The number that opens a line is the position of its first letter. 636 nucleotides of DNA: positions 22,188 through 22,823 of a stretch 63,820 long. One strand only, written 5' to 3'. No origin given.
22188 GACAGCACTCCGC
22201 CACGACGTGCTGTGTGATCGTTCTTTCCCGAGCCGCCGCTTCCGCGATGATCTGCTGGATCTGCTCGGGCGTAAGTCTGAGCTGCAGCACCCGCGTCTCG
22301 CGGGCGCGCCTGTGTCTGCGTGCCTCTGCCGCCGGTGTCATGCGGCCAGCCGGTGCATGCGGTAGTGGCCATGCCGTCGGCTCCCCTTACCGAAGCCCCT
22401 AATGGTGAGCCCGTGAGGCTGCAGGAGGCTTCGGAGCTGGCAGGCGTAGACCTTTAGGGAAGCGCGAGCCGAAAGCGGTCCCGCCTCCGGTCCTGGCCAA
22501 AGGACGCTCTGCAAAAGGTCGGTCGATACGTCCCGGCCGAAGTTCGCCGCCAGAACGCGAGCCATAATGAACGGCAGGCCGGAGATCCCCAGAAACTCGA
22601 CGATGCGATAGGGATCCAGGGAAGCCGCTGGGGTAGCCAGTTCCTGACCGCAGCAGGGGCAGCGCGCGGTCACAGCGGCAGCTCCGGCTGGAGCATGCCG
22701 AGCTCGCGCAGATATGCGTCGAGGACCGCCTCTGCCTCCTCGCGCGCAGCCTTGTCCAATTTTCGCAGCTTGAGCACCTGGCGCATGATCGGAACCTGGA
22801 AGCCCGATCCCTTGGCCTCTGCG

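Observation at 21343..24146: Leftward early operon assembled from host cell-cycle and nucleoid regulator homologues (GcrA, GapR, C5 methyltransferase, wHTH, RHH, DUF1376, Myb-like)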

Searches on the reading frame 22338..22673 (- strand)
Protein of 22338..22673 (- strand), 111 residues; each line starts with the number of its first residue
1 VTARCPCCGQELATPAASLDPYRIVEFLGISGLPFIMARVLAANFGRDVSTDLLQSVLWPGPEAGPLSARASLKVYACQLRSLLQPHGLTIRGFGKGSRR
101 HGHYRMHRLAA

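Call 3: search_protein_families(library=pfam, max_evalue=0.1, proteins=[window:22338-22673:-])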
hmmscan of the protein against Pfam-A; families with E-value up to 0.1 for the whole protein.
window:22338-22673:- (111 aa): 0 families

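Call 10: search_protein_families(library=phrogs, max_evalue=0.001, proteins=[window:22341-22673:-])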
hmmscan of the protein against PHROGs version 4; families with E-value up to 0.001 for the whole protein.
window:22341-22673:- (111 aa): 0 families

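Call 59: find_homologous_proteins(query=window:22341-22673:-, max_evalue=0.001)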
Query window:22341-22673:- (111 aa): 1 proteins with E <= 0.001 among 5 candidates.
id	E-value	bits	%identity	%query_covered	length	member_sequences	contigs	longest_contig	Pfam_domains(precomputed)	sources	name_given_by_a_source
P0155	3.2e-69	248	100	100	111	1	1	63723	-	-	-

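Call 66: predict_structure(protein=window:22341-22673:-)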
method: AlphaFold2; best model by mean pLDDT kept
length: 111 residues; sequences in the alignment: 1
mean_pLDDT: 43.8   pTM: 0.32
mean pLDDT of the five models: 43.8, 43.5, 42.2, 40.5, 40.5
residues with pLDDT >= 90: 0; 70-90: 0; 50-70: 27; < 50: 84
segments of 3 or more residues with pLDDT < 50: 14-73, 92-111
pLDDT, mean of each block of 10 residues (from residue 1): 54 45 39 44 41 35 37 52 54 42 38 39
secondary structure, 60 per line:
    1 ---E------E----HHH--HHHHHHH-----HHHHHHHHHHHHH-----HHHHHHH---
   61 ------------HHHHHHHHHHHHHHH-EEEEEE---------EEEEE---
elements in order: H21-27 H33-45 H51-57 H73-87 E89-94 E104-108

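Call 67: search_protein_representatives(protein=window:22341-22673:-)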
Query: 111 residues. Proteins with E-value up to 0.001 (for the whole library): 114; up to 1e-10: 12; up to 1e-30: 1. The best 114 are listed.
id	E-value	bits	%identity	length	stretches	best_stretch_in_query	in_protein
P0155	1.0e-69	247.9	100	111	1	1-111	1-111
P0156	6.3e-24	100.5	55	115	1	3-109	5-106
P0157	1.8e-23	99.0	68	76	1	37-110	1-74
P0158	3.5e-14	69.1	40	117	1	4-107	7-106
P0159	4.2e-14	68.8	42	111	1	5-98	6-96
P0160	1.2e-13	67.4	51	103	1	23-105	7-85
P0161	3.0e-13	66.1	46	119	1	3-97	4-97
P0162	4.1e-13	65.7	41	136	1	3-108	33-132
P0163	1.6e-12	63.7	45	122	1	2-101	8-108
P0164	2.9e-12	62.9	43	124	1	3-99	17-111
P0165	5.2e-12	62.1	40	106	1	4-107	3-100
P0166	5.6e-12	62.0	45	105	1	4-111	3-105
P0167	4.3e-10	55.9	40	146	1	5-106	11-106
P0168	5.3e-10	55.6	41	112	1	1-108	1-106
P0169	1.3e-09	54.4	45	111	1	1-96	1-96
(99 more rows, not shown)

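Call 69: search_protein_families(library=pfam, alignment_id=A3, max_evalue=0.01)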
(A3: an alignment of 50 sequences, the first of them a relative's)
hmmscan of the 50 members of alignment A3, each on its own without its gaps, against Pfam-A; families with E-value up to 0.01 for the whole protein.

A. member 1, P0155 (111 aa): 0 families

B. families by the number of members that match (of 50 scanned): 1 family
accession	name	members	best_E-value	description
PF00486.34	Trans_reg_C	34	8.8e-10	Transcriptional regulatory protein, C terminal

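Call 70: search_solved_structures(query=A3, max_evalue=1, show_alignments=2)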
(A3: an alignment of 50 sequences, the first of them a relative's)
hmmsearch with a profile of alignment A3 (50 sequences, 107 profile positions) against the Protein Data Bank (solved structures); distinct sequences matched with E-value up to 1: 77 (the best 60 are shown).
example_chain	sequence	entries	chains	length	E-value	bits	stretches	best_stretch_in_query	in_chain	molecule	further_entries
9dvt_R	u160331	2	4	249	2.1e-07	34.1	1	14-100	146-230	DNA-binding dual master transcriptional regulator RpaA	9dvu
5dcm_B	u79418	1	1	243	1.7e-06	31.1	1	25-101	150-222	PhoB family transcriptional regulator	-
5dcl_A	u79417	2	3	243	1.9e-06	31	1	25-101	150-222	PhoB family transcriptional regulator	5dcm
8jo2_H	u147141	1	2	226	3.2e-06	30.3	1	23-102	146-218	DNA-binding transcriptional regulator BasR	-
4s04_A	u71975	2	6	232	3.3e-06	30.2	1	23-102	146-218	DNA-binding transcriptional regulator BasR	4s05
4ixa_A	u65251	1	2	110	4.9e-06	29.7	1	25-102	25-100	Response regulator SaeR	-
7e1d_B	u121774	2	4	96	5.3e-06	29.6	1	23-101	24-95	DNA-binding response regulator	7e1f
2m87_A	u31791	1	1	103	5.6e-06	29.5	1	23-100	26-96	Transcriptional regulatory protein basR/pmrA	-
7e92_A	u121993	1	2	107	7.1e-06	29.2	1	23-101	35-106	DNA-binding response regulator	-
9yfa_A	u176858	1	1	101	1.4e-05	28.2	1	24-103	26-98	Response regulator protein CarR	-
2hqn_A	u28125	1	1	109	1.5e-05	28.1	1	24-101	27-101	Putative TRANSCRIPTIONAL REGULATOR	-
6iju_A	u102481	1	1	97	1.7e-05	27.9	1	23-99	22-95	DNA-binding response regulator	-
6kyx_A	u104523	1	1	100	1.9e-05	27.8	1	23-99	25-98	DNA-binding response regulator ArlR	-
6is4_A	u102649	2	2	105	2.1e-05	27.7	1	23-99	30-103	Response regulator ArlR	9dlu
7e1b_A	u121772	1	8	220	3.9e-05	26.8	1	23-101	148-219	DNA-binding response regulator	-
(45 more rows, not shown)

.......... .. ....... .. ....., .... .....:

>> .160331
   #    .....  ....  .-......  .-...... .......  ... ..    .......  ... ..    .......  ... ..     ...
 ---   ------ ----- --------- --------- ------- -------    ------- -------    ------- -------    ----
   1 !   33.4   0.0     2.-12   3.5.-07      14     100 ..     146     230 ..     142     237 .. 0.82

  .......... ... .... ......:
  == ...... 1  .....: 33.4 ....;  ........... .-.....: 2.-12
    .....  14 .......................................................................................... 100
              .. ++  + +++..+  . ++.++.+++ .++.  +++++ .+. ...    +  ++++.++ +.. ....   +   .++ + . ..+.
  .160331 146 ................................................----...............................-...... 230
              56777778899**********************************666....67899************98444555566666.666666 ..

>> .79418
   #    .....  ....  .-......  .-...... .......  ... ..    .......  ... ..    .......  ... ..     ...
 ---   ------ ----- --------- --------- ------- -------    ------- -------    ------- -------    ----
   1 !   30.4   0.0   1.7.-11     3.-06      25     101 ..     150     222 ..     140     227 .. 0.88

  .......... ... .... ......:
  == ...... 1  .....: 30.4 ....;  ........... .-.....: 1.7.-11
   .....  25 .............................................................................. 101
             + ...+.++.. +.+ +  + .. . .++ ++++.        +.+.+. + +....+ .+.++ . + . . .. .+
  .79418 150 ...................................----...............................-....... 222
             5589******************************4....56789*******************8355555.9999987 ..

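Call 84: search_protein_families(library=ncbifam, max_evalue=0.01, proteins=[window:22341-22673:-])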
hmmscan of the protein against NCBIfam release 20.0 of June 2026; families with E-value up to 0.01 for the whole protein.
window:22341-22673:- (111 aa): 0 families
